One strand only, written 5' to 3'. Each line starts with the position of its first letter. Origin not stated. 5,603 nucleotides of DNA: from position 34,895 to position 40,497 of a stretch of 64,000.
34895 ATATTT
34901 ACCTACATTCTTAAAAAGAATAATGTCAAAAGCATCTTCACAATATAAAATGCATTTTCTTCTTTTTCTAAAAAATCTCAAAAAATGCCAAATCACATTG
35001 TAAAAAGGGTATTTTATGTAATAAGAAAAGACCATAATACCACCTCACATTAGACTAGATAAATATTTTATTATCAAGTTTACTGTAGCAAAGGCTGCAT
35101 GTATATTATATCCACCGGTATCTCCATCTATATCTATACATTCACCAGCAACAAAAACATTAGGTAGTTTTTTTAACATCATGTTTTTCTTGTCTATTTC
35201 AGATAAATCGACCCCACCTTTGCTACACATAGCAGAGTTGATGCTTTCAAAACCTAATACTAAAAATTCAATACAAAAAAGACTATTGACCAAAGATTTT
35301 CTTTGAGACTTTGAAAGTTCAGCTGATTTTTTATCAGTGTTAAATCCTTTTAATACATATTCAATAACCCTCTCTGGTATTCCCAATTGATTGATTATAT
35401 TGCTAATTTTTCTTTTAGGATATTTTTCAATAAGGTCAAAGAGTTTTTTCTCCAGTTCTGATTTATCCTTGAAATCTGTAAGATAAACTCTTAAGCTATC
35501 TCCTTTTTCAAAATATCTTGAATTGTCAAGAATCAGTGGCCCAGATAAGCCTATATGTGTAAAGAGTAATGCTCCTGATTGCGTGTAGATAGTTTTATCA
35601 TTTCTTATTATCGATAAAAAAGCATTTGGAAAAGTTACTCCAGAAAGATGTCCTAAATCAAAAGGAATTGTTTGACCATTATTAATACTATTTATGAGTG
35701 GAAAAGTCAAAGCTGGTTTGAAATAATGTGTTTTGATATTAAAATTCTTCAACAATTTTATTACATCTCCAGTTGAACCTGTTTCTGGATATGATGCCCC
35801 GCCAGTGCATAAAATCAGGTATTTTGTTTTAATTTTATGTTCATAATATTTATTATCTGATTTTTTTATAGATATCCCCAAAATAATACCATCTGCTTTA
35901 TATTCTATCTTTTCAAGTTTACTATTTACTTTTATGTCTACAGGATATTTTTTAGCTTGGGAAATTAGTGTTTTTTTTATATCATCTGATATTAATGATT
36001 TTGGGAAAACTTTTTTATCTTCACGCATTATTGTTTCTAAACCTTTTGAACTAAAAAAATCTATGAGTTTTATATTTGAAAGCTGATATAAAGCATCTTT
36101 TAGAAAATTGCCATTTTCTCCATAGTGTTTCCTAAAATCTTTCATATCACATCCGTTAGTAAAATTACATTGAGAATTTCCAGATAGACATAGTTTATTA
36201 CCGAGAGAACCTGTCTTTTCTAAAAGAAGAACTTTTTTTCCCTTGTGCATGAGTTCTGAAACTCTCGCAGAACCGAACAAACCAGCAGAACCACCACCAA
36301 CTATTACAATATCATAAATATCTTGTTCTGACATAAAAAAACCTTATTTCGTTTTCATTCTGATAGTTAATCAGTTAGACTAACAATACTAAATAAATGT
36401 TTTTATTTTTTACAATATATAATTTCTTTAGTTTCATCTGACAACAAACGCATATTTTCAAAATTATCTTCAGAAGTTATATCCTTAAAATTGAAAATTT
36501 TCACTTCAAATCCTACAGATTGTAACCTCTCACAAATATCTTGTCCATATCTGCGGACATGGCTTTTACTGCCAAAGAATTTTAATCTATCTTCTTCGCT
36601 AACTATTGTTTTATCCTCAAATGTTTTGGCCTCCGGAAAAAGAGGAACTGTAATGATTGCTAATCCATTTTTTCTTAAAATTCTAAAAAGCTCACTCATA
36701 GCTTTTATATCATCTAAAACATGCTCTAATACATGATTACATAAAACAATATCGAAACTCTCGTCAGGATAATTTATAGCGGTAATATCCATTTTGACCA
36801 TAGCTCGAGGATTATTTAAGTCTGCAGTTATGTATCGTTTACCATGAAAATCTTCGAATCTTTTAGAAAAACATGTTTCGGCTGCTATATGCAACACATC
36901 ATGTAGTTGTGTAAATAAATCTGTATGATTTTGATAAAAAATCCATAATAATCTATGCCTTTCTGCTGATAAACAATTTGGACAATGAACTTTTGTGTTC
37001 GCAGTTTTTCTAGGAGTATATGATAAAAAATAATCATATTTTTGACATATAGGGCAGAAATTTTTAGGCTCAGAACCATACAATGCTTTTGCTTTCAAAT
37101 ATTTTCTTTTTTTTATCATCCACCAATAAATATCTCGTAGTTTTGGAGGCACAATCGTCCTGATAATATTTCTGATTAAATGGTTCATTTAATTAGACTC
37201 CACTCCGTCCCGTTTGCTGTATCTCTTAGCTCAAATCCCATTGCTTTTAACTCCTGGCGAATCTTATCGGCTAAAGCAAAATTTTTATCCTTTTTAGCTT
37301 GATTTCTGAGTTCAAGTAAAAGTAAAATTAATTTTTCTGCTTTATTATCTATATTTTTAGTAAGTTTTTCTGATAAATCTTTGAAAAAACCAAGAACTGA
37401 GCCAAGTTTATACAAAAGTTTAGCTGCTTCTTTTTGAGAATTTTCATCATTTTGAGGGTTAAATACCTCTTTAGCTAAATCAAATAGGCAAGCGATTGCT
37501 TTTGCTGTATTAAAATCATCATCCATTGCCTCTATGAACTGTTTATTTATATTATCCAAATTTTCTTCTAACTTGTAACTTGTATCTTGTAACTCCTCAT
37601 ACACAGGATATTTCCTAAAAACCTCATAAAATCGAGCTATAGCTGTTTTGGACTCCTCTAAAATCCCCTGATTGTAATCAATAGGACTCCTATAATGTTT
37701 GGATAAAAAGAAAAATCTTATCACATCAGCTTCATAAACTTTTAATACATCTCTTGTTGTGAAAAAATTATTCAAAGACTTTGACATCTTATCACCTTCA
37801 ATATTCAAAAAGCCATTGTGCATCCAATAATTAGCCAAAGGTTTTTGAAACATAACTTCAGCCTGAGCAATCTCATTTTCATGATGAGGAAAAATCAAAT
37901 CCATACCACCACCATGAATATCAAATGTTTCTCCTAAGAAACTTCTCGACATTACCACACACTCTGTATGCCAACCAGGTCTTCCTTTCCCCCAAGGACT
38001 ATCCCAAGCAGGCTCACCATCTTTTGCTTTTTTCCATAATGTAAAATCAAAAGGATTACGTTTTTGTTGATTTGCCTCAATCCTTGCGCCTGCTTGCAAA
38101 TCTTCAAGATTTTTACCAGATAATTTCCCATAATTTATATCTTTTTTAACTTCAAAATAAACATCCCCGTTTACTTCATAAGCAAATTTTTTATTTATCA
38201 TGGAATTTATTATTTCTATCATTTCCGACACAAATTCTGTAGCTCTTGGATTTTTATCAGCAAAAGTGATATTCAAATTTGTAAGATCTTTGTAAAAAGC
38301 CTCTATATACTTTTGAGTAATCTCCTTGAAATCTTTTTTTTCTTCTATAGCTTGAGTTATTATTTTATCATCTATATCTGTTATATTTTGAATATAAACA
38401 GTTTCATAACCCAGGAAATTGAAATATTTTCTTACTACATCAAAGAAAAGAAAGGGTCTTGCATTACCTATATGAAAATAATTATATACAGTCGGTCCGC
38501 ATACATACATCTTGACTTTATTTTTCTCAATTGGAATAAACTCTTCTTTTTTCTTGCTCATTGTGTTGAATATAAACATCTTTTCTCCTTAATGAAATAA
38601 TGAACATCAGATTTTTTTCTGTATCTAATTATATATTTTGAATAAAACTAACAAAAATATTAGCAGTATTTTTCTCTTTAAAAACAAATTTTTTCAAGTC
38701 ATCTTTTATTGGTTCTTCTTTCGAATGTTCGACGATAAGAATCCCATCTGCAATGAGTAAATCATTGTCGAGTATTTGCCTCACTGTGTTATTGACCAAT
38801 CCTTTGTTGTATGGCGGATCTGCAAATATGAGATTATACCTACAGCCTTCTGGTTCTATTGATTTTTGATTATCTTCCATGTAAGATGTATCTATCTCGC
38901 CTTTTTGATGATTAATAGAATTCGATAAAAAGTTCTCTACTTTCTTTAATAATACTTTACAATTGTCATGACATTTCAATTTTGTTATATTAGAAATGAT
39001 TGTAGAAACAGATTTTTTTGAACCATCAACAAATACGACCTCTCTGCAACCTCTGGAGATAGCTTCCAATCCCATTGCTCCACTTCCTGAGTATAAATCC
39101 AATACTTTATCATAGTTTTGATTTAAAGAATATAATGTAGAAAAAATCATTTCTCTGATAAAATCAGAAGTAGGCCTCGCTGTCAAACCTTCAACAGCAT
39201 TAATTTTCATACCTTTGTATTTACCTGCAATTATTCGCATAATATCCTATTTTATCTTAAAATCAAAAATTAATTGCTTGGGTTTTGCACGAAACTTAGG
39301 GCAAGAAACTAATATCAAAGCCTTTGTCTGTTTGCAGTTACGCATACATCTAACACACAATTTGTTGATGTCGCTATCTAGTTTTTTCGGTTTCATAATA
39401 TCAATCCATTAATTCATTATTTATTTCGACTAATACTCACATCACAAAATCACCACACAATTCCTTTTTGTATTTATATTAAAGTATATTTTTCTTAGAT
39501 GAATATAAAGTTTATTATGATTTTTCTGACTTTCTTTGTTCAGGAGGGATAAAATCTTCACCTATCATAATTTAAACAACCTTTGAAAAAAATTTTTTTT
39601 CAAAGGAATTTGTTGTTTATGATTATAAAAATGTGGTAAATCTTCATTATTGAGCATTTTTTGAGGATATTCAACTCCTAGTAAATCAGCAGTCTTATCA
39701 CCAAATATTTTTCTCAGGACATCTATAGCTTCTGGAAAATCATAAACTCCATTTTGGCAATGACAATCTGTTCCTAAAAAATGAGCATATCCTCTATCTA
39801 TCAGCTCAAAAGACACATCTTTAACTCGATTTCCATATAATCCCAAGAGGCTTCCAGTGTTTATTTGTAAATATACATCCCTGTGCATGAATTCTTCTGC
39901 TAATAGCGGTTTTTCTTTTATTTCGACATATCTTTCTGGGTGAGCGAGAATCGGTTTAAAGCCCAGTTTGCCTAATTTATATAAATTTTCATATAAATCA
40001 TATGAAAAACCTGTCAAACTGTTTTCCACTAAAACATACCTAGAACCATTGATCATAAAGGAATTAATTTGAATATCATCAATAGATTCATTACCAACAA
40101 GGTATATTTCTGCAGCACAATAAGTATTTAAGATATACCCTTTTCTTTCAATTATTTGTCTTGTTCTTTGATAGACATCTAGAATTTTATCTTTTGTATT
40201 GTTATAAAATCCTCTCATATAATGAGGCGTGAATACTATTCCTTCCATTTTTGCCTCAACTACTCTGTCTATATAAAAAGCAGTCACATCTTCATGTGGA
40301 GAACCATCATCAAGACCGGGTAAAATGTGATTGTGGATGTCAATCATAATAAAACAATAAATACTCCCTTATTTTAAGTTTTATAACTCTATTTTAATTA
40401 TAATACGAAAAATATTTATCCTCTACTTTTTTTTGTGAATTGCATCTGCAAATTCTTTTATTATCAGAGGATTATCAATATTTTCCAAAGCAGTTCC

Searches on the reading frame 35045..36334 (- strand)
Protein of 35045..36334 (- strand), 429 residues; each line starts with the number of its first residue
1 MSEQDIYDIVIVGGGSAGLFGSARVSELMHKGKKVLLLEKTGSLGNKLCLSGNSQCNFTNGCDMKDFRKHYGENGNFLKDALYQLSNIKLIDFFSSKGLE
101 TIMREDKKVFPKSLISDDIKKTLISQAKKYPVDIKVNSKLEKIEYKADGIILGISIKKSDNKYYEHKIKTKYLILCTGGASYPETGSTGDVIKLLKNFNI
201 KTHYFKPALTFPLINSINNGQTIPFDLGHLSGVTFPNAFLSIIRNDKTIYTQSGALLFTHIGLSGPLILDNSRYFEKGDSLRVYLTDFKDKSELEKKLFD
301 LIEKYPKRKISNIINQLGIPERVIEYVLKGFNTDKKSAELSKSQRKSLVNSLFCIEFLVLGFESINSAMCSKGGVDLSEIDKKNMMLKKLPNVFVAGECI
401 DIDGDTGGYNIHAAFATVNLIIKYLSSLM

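Call 3: search_protein_families(library=pfam, proteins=[window:35045-36334:-])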
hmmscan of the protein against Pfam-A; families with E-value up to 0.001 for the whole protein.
window:35045-36334:- (429 aa): 5 families
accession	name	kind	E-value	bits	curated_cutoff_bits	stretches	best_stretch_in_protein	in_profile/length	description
PF03486.20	HI0933_like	-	3e-63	214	50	1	8-417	2-237/244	HI0933-like protein Rossmann domain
PF22780.1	HI0933_like_1st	-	3e-25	89.4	27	1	228-368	17-163/165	HI0933-like protein barrel and H2TH domain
PF00890.30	FAD_binding_2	-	2.5e-06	27.4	20.4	0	8-51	1-41/414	FAD binding domain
PF07992.20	Pyr_redox_2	-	1.4e-05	25.2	26.1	1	7-182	1-112/291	Pyridine nucleotide-disulphide oxidoreductase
PF01494.25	FAD_binding_3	-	0.00036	20.3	22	0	8-181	3-161/349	FAD binding domain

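Call 4: search_protein_families(library=ncbifam, proteins=[window:35045-36334:-])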
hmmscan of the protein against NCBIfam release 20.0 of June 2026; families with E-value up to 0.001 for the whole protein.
window:35045-36334:- (429 aa): 18 families
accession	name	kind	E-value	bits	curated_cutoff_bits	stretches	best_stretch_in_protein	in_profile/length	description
TIGR00275.1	TIGR00275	subfamily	5.9e-98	328.3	183.8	1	9-417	1-395/401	aminoacetone oxidase family FAD-binding enzyme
TIGR03862.1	flavo_PP4765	subfamily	5.7e-28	97.8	242.65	1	33-418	2-364/376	TIGR03862 family flavoprotein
TIGR01813.1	flavo_cyto_c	subfamily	6.6e-12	44.9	285.45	1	8-181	1-192/444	flavocytochrome c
NF053717.1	VnlPnlRedVprA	equivalog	3e-09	36.2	600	0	2-45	2-42/481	vinyl phenol reductase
NF006130.0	PRK08274.1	equivalog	4.4e-06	25.8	369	0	4-55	3-47/467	FAD-dependent tricarballylate dehydrogenase TcuA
NF033460.1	glycerol3P_ox_II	equivalog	2.7e-05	23.5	460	0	7-54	2-45/361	type 2 glycerol-3-phosphate oxidase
NF005064.0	PRK06481.1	equivalog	3e-05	22.9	542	0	4-179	59-249/506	flavocytochrome c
NF006131.0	PRK08275.1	equivalog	4e-05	22.1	587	0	6-41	10-44/577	fumarate reductase/succinate dehydrogenase flavoprotein subunit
NF009476.0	PRK12839.1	equivalog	5.2e-05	21.6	940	0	5-53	7-52/572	FAD-dependent oxidoreductase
TIGR02032.1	GG-red-SF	subfamily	5.3e-05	23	158.8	1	7-54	1-45/297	geranylgeranyl reductase family protein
NF004780.0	PRK06126.1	subfamily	0.00013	20.4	445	0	123-181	133-189/552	hypothetical protein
NF053556.1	prodigi_MAP_PigB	equivalog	0.00016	20.3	850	1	4-47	152-190/659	prodigiosin MAP biosynthesis oxidoreductase PigB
NF009477.0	PRK12843.1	equivalog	0.00016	20.2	758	0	2-54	12-61/578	FAD-dependent oxidoreductase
NF045599.1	bili_reduct_long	exception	0.00021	19.7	750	0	8-50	383-422/641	bilirubin reductase, long form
NF005331.0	PRK06854.1-2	equivalog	0.00038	19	557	0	7-41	10-43/563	adenylyl-sulfate reductase subunit alpha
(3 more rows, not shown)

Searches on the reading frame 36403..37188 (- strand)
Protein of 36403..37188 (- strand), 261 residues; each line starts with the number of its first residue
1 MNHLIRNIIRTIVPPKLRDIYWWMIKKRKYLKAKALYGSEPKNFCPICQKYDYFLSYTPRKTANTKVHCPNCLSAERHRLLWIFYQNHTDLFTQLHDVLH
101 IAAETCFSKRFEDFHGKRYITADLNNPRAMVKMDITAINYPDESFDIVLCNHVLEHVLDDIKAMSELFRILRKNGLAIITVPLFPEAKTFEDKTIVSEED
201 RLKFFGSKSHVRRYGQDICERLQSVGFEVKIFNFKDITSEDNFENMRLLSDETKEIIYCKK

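Call 3: search_protein_families(library=pfam, proteins=[window:36403-37188:-])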
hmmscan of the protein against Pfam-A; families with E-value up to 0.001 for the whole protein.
window:36403-37188:- (261 aa): 5 families
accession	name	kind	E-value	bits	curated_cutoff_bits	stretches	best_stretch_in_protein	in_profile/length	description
PF08241.18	Methyltransf_11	-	4e-13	50.3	21.2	1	129-179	45-95/95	Methyltransferase domain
PF13489.12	Methyltransf_23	-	3.4e-10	40.3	27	1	118-228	46-160/164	Methyltransferase domain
PF13847.12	Methyltransf_31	-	9.6e-08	32.3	27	1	131-183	59-113/145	Methyltransferase domain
PF13649.12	Methyltransf_25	-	1e-06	29.8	27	1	130-175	50-97/97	Methyltransferase domain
PF08242.18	Methyltransf_12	-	1.5e-05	26.1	30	1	131-176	49-97/98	Methyltransferase domain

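Call 4: search_protein_families(library=ncbifam, proteins=[window:36403-37188:-])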
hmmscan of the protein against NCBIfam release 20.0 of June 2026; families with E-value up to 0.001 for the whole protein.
window:36403-37188:- (261 aa): 13 families
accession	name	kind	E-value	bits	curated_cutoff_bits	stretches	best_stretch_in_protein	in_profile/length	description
NF045667.1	MTase_DVU1556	equivalog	2.8e-07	30.2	155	1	126-232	66-165/213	DVU_1556 family methyltransferase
TIGR02072.1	BioC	equivalog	2e-05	24.5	184.95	1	122-191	75-144/244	malonyl-ACP O-methyltransferase BioC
NF047649.1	MTase_UXPK_star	exception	5.9e-05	22.2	460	1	133-178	135-180/283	methyltransferase/UXPK-star double selenoprotein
NF040539.1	AST_met_ArsM_2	exception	0.00011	22.2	240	1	129-180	113-164/262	putative arsinothricin biosynthesis methyltransferase ArsM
NF041675.1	sarc_dimgly_tmase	equivalog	0.00011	22.2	550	1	133-184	123-174/278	sarcosine/dimethylglycine N-methyltransferase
NF041255.1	mycofact_MftM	equivalog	0.00013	21.4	200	1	122-189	182-249/289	mycofactocin oligosaccharide methyltransferase MftM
TIGR01983.1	UbiG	equivalog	0.00014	21.2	102.95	1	141-204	113-174/228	bifunctional 2-polyprenyl-6-hydroxyphenol methylase/3-demethylubiquinol 3-O-methyltransferase UbiG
NF041536.1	ArsM_DUF2284_UU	exception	0.0002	19.9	575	1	130-186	131-187/459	arsenite methyltransferase/DUF2284 domain selenoprotein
NF001244.0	PRK00216.1-5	equivalog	0.00022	20.6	216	1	122-179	96-153/236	bifunctional demethylmenaquinone methyltransferase/2-methoxy-6-polyprenyl-1,4-benzoquinol methylase UbiE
NF041537.1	ArsM_AhpD_UU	exception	0.00022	20.1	510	1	132-180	133-181/345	arsenite methyltransferase/AhpD domain selenoprotein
TIGR01934.1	MenG_MenH_UbiE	subfamily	0.0003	20.2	158.35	1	117-180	80-142/223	ubiquinone/menaquinone biosynthesis methyltransferase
NF008823.0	PRK11873.1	subfamily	0.0006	19.4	263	1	132-178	134-180/272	arsenite methyltransferase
NF001241.0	PRK00216.1-2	equivalog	0.00062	19.5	327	1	129-180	97-148/231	demethylmenaquinone methyltransferase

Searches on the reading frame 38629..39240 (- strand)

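Call 3: search_protein_families(library=pfam, proteins=[window:38629-39240:-])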
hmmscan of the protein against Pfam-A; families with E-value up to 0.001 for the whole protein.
window:38629-39240:- (203 aa): 4 families
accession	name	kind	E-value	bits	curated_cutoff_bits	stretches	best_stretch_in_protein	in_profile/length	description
PF03602.21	Cons_hypoth95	-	2.4e-42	145.1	24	2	1-110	1-109/182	Conserved hypothetical protein 95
PF05958.17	tRNA_U5-meth_tr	-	1.9e-05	24.3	23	1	11-156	170-304/357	tRNA (Uracil-5-)-methyltransferase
PF05175.20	MTS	-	0.0001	22.4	23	0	39-101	27-90/170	Methyltransferase small domain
PF06325.19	PrmA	-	0.00027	21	22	1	34-100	153-219/296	Ribosomal protein L11 methyltransferase (PrmA)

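Call 4: search_protein_families(library=ncbifam, proteins=[window:38629-39240:-])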
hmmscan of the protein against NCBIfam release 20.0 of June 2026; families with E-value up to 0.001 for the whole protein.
window:38629-39240:- (203 aa): 8 families
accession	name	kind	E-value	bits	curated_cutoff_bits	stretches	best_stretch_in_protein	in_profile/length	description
TIGR00095.1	TIGR00095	equivalog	3e-37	128.2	117.5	1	2-200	13-191/194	16S rRNA (guanine(966)-N(2))-methyltransferase RsmD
NF008157.0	PRK10909.1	equivalog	2.5e-25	89.5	302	2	1-108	13-118/199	16S rRNA (guanine(966)-N(2))-methyltransferase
TIGR00536.1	hemK_fam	subfamily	2.8e-06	26.6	115.5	1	30-173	100-245/286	HemK family protein methyltransferase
TIGR02469.1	CbiT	equivalog_domain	1.2e-05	25.6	78.3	1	24-105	3-82/124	precorrin-6Y C5,15-methyltransferase (decarboxylating) subunit CbiT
TIGR02143.1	trmA_only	equivalog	3.2e-05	23.1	334.65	1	11-155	165-298/352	tRNA (uridine(54)-C5)-methyltransferase TrmA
TIGR03534.1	RF_mod_PrmC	equivalog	0.0001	21.9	199.1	1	30-144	78-166/253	peptide chain release factor N(5)-glutamine methyltransferase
TIGR03533.1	L3_gln_methyl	equivalog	0.0006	19.2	229.7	0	27-172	104-251/284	50S ribosomal protein L3 N(5)-glutamine methyltransferase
NF011528.0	PRK14968.1-2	equivalog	0.00087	18.9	171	0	8-78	9-73/205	putative methyltransferase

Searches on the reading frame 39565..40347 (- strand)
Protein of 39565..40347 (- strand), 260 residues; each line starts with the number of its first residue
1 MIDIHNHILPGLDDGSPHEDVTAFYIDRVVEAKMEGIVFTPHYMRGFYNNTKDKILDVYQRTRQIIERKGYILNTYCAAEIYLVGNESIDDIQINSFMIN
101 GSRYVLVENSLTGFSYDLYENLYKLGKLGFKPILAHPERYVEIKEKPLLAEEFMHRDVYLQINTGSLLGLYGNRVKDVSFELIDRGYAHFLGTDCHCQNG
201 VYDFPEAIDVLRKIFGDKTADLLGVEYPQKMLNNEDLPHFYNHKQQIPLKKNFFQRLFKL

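Call 3: search_protein_families(library=pfam, proteins=[window:39565-40347:-])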
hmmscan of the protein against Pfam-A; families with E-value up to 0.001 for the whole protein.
window:39565-40347:- (260 aa): 1 family
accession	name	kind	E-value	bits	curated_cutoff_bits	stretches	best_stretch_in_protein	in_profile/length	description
PF19567.5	CpsB_CapC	-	1.5e-42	146.1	27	1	1-233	1-234/234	Capsular polysaccharide synthesis, CpsB/CapC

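Call 4: search_protein_families(library=ncbifam, proteins=[window:39565-40347:-])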
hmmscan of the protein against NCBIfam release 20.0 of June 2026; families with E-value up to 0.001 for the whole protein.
window:39565-40347:- (260 aa): 1 family
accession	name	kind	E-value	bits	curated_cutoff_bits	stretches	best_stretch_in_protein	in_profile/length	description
NF041488.1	caps_synth_Cps4B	equivalog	1.1e-26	93.9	400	1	1-236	1-242/243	capsular polysaccharide biosynthesis protein Cps4B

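Call 32: search_solved_structures(query=window:39565-40347:-, show_alignments=2)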
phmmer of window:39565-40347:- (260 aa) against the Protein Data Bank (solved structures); distinct sequences matched with E-value up to 0.001: 3.
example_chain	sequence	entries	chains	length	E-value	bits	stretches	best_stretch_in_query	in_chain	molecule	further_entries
3qy6_A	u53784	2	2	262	4.6e-28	101.5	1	1-237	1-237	Tyrosine-protein phosphatase YwqE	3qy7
3qy8_A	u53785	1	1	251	2.4e-22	82.8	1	1-243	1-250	Tyrosine-protein phosphatase CpsB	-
2wjd_A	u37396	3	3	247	1.4e-21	80.3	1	1-233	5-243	TYROSINE-PROTEIN PHOSPHATASE CPSB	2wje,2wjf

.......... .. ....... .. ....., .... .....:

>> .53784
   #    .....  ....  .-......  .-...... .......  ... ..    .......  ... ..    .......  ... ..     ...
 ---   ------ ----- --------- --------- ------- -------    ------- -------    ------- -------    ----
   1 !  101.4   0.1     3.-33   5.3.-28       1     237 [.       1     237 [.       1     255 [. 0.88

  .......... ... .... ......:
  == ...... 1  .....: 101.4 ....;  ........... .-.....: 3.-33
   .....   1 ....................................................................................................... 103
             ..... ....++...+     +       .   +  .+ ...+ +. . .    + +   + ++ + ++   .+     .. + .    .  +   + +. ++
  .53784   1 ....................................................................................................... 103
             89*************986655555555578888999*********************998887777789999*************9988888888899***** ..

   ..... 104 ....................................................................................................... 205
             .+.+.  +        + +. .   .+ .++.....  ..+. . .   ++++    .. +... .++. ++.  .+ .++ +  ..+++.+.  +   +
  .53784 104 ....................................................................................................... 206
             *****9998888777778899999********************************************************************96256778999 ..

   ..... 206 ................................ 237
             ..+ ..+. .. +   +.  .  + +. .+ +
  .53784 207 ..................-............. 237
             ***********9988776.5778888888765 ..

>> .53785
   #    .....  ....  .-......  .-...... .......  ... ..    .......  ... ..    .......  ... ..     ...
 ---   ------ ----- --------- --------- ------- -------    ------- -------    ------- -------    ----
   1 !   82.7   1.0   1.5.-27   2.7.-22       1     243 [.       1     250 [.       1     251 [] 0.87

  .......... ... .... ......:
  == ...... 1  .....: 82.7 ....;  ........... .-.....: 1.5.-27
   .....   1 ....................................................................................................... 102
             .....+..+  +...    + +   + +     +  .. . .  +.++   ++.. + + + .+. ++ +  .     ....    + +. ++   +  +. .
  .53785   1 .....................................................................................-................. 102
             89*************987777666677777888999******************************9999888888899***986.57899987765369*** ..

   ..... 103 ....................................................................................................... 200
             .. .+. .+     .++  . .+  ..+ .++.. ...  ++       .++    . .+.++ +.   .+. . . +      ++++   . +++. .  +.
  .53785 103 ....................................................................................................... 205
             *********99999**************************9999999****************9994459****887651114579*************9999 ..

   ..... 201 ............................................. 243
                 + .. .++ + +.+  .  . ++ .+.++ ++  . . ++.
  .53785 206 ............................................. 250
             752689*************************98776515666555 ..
